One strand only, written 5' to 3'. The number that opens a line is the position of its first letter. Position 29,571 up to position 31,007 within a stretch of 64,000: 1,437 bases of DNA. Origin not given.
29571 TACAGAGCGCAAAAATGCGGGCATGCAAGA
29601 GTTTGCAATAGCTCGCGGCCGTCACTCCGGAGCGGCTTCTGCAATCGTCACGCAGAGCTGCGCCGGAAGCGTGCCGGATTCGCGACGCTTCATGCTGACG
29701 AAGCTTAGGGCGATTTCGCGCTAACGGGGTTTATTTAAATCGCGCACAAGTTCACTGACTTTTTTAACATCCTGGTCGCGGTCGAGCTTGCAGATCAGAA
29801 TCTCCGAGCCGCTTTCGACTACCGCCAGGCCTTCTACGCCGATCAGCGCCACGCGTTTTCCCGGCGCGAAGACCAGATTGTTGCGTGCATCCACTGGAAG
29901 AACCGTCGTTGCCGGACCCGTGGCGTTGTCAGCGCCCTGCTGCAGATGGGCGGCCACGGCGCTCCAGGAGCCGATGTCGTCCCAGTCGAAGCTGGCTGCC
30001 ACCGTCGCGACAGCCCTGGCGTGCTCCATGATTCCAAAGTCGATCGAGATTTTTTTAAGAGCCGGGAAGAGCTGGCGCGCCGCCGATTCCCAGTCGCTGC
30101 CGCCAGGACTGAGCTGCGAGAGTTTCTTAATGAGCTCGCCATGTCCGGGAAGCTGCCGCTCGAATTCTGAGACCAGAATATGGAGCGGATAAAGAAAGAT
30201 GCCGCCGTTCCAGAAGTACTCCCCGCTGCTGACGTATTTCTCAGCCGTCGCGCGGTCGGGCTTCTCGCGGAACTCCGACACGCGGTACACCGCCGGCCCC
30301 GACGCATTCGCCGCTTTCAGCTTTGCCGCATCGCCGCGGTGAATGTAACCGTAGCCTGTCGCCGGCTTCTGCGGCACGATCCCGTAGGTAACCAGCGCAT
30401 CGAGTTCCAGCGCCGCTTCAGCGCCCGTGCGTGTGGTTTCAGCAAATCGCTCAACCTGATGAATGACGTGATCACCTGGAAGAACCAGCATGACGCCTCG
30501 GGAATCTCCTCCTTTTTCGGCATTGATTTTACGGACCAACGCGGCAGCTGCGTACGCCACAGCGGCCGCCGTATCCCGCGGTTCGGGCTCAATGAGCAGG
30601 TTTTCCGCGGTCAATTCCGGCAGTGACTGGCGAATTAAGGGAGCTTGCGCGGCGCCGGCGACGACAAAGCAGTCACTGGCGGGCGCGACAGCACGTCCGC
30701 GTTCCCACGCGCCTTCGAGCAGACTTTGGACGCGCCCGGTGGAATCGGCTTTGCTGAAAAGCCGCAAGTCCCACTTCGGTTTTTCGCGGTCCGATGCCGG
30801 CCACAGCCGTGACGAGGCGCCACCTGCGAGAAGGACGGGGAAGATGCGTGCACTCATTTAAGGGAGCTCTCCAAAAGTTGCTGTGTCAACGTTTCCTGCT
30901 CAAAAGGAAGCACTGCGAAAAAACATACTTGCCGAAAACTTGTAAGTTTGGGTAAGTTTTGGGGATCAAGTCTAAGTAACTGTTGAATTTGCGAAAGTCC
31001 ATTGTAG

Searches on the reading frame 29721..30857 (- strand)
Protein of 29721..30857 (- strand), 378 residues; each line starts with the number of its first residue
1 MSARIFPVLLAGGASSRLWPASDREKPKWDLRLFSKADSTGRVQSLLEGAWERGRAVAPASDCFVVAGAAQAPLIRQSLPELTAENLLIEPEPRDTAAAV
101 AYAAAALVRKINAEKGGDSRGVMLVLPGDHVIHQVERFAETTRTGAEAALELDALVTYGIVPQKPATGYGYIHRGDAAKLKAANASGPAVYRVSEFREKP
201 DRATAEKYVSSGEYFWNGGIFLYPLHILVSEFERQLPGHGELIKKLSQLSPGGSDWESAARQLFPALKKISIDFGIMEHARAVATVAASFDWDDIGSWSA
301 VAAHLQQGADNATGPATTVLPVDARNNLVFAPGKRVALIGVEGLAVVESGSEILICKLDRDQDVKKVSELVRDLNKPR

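Call 26: search_protein_families(library=pfam, proteins=[window:29721-30857:-], max_evalue=0.001)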
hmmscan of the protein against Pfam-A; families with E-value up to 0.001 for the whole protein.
window:29721-30857:- (378 aa): 2 families
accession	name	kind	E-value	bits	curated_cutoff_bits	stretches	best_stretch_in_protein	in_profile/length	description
PF00483.29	NTP_transferase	-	5.3e-30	105.2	21.2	1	7-302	2-236/245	Nucleotidyl transferase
PF22640.1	ManC_GMP_beta-helix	-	1.5e-11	44.5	27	1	320-367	4-51/55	MannoseP isomerase/GMP-like beta-helix domain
